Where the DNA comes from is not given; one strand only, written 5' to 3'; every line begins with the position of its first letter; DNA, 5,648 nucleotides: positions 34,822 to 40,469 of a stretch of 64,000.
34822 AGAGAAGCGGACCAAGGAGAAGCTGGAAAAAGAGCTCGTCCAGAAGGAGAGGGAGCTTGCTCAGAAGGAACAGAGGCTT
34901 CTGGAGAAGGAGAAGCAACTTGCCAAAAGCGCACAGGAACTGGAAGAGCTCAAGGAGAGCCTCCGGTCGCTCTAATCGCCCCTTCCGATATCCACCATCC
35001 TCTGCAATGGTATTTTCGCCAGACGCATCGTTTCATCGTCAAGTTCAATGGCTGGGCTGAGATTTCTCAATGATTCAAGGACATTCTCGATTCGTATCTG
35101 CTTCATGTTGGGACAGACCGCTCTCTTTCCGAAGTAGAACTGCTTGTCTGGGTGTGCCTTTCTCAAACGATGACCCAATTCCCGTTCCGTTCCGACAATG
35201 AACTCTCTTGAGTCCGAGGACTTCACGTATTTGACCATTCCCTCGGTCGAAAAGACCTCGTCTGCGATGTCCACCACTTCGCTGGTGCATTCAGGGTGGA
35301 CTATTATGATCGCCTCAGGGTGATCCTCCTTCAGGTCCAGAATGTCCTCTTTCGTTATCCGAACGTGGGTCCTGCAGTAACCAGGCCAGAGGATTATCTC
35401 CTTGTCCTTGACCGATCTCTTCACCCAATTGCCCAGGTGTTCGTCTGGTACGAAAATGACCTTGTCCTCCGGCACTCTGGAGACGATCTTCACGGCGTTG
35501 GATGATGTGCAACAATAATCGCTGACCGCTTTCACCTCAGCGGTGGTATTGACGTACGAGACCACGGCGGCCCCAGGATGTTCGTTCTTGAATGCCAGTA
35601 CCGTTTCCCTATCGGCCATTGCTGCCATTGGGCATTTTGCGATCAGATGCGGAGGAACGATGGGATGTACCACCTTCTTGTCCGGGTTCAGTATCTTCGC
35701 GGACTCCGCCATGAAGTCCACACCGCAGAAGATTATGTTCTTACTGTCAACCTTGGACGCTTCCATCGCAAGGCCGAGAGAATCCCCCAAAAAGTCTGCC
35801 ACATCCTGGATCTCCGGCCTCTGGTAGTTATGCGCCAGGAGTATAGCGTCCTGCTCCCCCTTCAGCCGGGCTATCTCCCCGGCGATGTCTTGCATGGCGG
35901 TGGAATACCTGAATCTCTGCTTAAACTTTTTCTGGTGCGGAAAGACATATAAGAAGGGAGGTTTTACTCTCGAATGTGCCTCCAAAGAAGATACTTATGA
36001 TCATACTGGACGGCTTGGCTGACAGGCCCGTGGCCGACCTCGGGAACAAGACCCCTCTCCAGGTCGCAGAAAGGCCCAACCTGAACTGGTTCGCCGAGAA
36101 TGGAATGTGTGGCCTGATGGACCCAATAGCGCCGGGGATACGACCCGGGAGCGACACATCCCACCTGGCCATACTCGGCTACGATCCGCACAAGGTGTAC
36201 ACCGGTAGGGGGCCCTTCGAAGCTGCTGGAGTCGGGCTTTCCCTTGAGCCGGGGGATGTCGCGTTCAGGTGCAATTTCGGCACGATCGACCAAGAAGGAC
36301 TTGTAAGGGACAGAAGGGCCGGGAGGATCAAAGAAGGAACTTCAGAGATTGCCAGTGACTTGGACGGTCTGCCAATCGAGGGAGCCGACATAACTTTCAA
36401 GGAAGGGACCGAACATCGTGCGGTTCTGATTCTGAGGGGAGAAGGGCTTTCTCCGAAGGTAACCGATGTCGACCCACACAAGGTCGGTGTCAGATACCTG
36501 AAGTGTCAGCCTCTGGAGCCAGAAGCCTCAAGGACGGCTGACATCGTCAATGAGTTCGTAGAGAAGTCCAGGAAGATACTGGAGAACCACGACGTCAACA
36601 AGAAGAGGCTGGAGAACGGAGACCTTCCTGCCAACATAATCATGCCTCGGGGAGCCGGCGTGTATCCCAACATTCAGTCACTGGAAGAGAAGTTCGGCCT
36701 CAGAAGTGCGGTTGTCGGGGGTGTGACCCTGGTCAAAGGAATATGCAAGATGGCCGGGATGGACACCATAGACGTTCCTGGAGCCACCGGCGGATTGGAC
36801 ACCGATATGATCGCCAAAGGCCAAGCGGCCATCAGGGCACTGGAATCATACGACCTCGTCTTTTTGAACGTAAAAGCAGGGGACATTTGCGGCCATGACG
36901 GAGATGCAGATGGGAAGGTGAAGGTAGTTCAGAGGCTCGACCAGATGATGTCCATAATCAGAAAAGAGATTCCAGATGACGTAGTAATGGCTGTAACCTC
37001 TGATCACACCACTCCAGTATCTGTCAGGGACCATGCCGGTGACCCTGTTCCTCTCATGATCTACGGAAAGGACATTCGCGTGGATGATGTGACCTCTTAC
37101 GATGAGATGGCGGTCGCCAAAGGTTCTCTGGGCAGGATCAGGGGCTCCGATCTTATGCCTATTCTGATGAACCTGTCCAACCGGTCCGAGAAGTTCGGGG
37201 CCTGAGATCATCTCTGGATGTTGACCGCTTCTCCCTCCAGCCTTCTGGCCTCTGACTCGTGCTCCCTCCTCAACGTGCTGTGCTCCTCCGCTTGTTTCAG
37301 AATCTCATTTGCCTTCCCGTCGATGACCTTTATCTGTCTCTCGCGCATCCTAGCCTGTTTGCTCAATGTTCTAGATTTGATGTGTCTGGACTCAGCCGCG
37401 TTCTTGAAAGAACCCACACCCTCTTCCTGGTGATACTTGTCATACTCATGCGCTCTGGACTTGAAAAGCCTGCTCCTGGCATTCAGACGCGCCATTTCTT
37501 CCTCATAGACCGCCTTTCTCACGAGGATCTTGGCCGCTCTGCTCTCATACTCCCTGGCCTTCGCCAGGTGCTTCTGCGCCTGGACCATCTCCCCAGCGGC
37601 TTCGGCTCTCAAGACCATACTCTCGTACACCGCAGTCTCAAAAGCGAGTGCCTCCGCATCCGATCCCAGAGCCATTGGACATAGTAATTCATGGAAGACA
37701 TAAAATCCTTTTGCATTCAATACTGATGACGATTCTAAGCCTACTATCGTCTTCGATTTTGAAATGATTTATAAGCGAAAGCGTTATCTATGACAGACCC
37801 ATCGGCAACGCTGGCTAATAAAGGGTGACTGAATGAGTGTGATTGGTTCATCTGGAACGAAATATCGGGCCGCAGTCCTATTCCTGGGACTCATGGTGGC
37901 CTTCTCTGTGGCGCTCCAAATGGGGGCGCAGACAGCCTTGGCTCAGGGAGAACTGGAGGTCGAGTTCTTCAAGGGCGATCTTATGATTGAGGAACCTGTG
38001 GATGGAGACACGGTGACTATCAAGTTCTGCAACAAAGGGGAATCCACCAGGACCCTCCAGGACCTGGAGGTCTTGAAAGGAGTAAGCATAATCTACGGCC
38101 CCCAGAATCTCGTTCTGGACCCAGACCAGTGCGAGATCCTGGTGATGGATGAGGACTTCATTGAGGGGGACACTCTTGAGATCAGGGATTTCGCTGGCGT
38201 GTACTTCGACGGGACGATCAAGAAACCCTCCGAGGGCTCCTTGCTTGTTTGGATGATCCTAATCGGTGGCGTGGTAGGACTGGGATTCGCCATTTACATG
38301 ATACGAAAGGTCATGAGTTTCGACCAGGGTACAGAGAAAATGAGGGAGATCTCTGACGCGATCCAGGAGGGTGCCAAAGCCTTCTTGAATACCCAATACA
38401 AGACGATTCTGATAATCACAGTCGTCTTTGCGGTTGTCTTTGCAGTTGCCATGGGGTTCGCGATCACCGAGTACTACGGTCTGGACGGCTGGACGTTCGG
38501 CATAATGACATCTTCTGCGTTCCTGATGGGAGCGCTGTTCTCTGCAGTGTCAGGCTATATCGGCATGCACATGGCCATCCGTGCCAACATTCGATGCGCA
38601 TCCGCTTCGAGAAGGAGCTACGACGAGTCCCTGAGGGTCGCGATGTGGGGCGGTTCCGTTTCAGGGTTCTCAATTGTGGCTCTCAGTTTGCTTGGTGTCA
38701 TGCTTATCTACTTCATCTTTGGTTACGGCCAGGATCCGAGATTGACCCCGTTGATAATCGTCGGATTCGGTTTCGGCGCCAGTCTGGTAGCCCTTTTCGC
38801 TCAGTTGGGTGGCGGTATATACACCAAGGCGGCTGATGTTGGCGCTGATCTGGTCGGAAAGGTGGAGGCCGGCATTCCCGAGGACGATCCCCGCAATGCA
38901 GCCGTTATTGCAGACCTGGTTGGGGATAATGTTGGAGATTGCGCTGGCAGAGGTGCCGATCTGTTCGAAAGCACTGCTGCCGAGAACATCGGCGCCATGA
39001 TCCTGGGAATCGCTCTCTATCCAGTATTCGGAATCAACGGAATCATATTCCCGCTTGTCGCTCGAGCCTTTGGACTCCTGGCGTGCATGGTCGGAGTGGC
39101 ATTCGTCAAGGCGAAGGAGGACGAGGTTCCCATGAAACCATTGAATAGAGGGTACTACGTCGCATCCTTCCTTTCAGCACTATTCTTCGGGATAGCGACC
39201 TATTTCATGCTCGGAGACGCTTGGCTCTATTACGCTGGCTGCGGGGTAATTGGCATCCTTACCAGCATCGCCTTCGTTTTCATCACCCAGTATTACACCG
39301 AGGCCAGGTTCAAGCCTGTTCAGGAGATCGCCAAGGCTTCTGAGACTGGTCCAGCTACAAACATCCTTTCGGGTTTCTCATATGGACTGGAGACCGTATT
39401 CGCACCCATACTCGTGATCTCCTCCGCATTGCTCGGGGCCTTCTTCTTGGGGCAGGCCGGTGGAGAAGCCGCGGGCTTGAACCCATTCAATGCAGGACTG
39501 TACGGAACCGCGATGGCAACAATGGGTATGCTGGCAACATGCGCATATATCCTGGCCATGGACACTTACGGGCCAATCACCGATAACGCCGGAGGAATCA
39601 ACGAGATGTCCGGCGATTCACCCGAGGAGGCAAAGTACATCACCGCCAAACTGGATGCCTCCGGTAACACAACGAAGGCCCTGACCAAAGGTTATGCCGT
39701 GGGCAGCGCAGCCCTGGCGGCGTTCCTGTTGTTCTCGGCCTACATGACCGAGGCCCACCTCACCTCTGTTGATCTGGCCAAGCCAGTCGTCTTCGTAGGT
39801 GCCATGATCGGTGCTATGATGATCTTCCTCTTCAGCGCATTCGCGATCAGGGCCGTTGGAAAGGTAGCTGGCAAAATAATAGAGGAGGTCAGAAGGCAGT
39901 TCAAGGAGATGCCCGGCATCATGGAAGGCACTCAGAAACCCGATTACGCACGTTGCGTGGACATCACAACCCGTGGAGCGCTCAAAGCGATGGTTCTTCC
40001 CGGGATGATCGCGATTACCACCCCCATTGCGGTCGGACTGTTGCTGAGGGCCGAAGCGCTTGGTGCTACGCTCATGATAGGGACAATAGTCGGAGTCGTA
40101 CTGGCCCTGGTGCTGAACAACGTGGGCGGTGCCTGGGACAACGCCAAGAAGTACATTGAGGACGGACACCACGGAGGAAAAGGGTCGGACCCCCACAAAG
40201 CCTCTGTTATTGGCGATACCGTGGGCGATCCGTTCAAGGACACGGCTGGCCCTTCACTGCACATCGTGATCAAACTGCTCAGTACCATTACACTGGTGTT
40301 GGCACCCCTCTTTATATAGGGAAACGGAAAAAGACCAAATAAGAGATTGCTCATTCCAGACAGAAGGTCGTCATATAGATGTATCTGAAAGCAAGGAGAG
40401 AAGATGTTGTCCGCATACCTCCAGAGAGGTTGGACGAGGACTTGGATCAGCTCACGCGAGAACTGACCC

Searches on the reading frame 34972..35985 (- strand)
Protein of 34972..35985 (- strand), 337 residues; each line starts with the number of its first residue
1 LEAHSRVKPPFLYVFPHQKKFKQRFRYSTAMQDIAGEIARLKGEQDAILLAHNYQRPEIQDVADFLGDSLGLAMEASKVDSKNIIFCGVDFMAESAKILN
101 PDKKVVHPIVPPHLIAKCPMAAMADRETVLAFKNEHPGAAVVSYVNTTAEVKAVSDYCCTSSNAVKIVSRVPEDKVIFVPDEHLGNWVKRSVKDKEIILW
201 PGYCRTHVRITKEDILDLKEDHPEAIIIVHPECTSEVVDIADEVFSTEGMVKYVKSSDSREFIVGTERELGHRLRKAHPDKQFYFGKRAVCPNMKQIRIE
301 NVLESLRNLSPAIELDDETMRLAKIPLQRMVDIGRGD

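Call 9: search_protein_families(library=pfam, proteins=[window:34972-35985:-], max_evalue=0.001)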
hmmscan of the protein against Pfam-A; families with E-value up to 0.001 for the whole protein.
window:34972-35985:- (337 aa): 1 family
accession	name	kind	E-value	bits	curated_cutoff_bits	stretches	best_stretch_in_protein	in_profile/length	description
PF02445.21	NadA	-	1.2e-119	399.2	27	1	37-331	2-294/295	Quinolinate synthetase A protein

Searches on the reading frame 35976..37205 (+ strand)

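Call 9: search_protein_families(library=pfam, proteins=[window:35976-37205:+], max_evalue=0.001)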
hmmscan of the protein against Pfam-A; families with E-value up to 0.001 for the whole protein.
window:35976-37205:+ (409 aa): 2 families
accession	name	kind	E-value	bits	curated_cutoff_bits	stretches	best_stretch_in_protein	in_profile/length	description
PF10143.14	PhosphMutase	-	5.3e-59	199.4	21.5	1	40-208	1-170/170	2,3-bisphosphoglycerate-independent phosphoglycerate mutase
PF01676.23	Metalloenzyme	-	4.3e-52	177.6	24.3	1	4-399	1-251/252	Metalloenzyme superfamily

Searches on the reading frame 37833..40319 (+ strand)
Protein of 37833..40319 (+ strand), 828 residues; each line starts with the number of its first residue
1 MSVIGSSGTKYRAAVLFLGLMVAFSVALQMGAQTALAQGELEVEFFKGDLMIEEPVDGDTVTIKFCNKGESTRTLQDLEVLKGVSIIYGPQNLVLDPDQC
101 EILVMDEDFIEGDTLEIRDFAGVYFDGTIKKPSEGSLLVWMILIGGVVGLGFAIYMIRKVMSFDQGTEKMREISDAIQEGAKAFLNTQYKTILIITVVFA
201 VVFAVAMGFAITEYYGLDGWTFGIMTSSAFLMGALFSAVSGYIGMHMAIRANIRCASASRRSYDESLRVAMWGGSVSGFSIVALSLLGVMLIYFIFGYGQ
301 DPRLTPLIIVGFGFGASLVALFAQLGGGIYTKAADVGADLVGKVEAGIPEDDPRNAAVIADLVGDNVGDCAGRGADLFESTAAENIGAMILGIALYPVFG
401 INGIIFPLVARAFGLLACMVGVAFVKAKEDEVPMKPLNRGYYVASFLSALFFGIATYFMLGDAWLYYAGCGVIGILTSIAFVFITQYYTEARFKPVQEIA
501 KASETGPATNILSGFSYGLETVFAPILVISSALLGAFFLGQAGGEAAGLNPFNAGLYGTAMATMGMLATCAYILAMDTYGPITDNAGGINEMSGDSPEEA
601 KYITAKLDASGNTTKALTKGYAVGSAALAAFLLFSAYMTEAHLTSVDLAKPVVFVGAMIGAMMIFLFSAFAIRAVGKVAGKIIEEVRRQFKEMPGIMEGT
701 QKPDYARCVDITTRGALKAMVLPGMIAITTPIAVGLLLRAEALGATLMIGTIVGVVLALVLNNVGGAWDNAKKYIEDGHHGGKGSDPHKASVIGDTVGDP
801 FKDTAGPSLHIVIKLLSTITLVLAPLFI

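Call 9: search_protein_families(library=pfam, proteins=[window:37833-40319:+], max_evalue=0.001)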
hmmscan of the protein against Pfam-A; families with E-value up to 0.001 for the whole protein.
window:37833-40319:+ (828 aa): 1 family
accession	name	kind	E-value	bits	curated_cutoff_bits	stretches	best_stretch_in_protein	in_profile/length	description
PF03030.21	H_PPase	-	1.3e-260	867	29.7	1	147-823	1-645/645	Inorganic H+ pyrophosphatase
